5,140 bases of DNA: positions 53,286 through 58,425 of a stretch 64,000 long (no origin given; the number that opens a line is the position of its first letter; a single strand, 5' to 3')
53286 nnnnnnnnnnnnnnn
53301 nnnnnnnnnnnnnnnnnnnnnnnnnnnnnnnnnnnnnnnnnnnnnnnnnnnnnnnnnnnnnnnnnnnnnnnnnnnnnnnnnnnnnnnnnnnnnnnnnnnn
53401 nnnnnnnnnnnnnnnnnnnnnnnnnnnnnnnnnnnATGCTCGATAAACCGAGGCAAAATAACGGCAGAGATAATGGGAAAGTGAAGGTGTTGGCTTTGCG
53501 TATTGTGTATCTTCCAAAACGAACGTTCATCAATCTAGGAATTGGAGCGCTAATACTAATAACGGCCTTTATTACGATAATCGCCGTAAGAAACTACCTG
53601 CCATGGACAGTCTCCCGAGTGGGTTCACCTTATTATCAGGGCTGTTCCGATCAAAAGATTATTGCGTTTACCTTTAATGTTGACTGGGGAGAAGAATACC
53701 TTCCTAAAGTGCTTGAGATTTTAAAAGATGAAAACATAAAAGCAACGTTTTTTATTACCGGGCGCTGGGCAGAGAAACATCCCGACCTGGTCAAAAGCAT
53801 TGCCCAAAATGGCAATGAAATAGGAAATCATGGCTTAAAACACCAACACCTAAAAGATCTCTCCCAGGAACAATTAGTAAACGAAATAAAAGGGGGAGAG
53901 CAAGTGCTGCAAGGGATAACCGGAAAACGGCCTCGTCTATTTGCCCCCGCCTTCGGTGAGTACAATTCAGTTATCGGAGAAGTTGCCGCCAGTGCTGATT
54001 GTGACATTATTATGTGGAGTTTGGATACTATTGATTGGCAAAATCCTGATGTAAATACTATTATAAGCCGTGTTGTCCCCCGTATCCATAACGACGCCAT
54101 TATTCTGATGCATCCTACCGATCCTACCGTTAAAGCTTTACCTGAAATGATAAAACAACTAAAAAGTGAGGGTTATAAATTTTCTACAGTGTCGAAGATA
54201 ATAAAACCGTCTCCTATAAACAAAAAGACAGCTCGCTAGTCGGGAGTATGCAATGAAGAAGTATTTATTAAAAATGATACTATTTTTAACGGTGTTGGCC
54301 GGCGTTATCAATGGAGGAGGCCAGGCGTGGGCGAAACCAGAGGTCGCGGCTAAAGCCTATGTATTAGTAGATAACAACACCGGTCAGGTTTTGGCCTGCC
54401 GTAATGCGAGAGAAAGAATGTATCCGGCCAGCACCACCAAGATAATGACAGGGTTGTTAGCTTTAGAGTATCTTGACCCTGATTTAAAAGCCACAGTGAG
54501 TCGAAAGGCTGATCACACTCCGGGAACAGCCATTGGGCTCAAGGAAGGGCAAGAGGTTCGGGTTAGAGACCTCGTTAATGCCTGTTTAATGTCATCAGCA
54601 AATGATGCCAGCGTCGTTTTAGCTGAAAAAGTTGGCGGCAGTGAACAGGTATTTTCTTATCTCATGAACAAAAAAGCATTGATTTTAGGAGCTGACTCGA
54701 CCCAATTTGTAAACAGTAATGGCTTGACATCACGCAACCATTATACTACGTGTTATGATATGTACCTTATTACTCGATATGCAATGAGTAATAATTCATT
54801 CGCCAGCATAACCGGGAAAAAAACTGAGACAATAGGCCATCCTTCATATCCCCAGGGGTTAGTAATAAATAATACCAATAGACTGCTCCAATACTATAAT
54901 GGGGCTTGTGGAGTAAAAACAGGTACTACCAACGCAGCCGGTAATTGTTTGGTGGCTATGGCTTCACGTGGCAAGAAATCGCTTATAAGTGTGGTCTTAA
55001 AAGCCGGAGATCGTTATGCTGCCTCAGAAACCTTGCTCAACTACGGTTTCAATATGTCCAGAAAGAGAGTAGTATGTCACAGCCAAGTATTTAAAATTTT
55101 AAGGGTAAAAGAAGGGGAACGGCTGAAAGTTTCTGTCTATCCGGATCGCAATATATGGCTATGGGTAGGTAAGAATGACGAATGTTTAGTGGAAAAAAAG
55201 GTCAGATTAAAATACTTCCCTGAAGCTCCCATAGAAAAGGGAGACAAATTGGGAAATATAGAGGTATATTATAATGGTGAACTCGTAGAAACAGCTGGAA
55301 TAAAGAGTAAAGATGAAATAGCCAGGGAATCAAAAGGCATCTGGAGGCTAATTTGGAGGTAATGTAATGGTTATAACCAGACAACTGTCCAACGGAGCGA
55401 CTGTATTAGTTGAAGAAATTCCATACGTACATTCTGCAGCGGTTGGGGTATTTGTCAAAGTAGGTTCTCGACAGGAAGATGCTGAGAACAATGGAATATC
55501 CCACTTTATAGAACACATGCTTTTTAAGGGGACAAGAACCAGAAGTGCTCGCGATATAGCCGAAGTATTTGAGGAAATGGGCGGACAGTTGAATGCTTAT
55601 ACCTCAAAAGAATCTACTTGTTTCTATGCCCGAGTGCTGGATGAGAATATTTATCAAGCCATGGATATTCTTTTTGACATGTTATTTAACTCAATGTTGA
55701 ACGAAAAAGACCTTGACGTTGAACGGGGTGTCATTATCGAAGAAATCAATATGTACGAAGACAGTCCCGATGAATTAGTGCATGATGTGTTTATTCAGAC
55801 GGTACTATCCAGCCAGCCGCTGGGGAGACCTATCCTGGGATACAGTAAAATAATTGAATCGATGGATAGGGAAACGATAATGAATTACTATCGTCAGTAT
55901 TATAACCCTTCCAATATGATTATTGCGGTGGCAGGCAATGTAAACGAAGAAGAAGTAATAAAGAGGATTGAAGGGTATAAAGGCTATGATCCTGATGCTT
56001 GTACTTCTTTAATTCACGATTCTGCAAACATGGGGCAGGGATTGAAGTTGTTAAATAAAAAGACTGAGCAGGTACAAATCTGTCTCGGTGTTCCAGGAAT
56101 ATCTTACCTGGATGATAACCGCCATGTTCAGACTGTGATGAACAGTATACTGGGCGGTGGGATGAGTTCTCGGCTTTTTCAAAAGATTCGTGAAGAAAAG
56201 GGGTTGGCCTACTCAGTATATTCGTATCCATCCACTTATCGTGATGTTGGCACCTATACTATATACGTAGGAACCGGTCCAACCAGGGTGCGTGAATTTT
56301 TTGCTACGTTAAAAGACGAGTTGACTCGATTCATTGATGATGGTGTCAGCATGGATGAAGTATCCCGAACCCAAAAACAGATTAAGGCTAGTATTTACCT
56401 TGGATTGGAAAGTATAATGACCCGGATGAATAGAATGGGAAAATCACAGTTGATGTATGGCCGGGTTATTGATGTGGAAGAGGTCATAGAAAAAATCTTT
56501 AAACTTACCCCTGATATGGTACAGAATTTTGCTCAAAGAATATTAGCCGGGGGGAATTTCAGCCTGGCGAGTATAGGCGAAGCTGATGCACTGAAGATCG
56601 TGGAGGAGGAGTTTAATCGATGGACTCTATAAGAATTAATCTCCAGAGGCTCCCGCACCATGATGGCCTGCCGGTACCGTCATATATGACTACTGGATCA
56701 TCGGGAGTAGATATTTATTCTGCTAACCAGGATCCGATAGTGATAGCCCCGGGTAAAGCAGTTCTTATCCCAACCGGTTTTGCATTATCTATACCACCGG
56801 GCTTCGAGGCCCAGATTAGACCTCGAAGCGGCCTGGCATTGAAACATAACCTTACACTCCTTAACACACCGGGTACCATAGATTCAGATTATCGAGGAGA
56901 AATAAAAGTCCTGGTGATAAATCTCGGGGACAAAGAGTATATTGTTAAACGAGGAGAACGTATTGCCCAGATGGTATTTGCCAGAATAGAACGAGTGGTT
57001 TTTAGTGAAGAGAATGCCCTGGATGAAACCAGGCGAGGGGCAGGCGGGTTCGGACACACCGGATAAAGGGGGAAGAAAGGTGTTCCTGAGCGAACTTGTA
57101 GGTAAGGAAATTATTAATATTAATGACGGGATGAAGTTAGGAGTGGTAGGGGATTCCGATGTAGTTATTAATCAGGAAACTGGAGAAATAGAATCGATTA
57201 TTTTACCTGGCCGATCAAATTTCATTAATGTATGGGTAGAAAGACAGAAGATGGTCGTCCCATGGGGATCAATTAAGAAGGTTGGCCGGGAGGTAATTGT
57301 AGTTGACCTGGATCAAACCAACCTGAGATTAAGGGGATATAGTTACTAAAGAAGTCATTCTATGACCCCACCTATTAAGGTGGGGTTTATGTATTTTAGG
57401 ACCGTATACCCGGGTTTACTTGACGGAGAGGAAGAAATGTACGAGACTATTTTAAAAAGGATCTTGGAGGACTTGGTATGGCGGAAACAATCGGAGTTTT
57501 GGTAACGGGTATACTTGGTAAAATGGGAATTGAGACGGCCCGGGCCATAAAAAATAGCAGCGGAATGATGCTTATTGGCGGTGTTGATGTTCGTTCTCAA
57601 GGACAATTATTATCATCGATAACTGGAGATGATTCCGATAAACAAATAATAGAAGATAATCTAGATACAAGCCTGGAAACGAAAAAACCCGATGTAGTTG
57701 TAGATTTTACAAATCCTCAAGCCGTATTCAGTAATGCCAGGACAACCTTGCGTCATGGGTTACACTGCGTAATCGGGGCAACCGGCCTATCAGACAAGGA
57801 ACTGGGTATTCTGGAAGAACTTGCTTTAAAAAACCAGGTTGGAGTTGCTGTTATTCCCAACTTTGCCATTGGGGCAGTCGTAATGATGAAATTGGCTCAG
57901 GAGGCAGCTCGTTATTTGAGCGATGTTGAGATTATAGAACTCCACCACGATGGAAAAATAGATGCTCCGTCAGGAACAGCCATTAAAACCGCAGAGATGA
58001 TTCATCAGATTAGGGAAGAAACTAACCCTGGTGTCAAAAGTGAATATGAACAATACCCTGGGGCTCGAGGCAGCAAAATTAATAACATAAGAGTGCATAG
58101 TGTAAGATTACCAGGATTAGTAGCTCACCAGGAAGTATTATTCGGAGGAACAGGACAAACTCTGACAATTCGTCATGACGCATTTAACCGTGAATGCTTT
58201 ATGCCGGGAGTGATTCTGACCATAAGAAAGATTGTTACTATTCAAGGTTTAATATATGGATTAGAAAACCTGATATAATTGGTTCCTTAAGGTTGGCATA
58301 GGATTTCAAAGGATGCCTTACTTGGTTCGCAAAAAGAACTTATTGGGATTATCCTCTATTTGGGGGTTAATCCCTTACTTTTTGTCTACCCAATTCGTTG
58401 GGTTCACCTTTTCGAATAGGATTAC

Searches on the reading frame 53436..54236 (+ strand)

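Call 26: search_protein_families(library=pfam, proteins=[window:53436-54236:+], max_evalue=0.00001)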
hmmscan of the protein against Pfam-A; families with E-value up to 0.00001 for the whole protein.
window:53436-54236:+ (267 aa): 1 family
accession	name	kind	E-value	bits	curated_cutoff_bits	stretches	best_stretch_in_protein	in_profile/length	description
PF01522.26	Polysacc_deac_1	-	4e-35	120.9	23.1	1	69-189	2-121/124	Polysaccharide deacetylase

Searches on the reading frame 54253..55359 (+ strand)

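Call 26: search_protein_families(library=pfam, proteins=[window:54253-55359:+], max_evalue=0.00001)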
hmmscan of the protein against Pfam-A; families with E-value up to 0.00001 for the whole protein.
window:54253-55359:+ (369 aa): 4 families
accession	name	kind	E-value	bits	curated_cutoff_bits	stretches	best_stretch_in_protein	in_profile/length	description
PF00768.25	Peptidase_S11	-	3.7e-58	197.2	27.6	1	26-251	5-237/239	D-alanyl-D-alanine carboxypeptidase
PF07943.18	PBP5_C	-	4e-11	43.4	21.2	1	274-356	7-89/91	Penicillin-binding protein 5, C-terminal domain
PF02113.21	Peptidase_S13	-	9.8e-07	28.3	22.8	1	28-81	11-66/444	D-Ala-D-Ala carboxypeptidase 3 (S13) family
PF13354.11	Beta-lactamase2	-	1.3e-06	28.3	22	1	38-137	4-107/214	Beta-lactamase enzyme family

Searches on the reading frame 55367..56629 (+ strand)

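Call 26: search_protein_families(library=pfam, proteins=[window:55367-56629:+], max_evalue=0.00001)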
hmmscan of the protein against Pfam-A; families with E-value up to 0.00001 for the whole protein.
window:55367-56629:+ (421 aa): 2 families
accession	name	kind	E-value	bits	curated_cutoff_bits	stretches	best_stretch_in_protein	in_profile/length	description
PF00675.25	Peptidase_M16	-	7.5e-44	149.7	22.3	1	13-158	2-147/149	Insulinase (Peptidase family M16)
PF05193.26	Peptidase_M16_C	-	1e-38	133.4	23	1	166-338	2-180/181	Peptidase M16 inactive domain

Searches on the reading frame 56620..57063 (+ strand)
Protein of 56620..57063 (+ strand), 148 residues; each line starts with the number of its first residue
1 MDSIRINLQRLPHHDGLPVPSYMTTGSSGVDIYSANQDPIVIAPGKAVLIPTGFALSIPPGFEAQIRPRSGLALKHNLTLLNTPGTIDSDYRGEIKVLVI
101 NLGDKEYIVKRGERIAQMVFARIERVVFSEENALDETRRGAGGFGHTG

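Call 50: search_protein_families(library=pfam, proteins=[window:56620-57063:+], max_evalue=0.01)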
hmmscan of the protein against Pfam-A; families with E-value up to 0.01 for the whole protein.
window:56620-57063:+ (148 aa): 2 families
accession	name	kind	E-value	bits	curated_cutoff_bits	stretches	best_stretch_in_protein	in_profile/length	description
PF00692.24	dUTPase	-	9.1e-31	106.7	22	1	18-148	4-129/129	dUTPase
PF22769.1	DCD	-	1.5e-11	45.1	27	1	34-122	65-152/153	dCTP deaminase-like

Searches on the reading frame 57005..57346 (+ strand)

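Call 50: search_protein_families(library=pfam, proteins=[window:57005-57346:+], max_evalue=0.01)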
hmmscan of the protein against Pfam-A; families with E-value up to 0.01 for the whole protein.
window:57005-57346:+ (114 aa): 1 family
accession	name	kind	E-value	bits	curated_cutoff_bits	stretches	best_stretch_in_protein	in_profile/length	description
PF05239.21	PRC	-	9.8e-12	45.2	21.2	1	26-103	4-74/78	PRC-barrel domain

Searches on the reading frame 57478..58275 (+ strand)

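Call 26: search_protein_families(library=pfam, proteins=[window:57478-58275:+], max_evalue=0.00001)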
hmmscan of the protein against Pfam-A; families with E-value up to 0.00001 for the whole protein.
window:57478-58275:+ (266 aa): 2 families
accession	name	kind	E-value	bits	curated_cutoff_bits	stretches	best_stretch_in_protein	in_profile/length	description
PF05173.19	DapB_C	-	1.2e-36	125.9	27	1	132-265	1-120/121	Dihydrodipicolinate reductase, C-terminus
PF01113.26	DapB_N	-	3.2e-24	85.8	25.6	1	6-129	2-124/124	Dihydrodipicolinate reductase, N-terminus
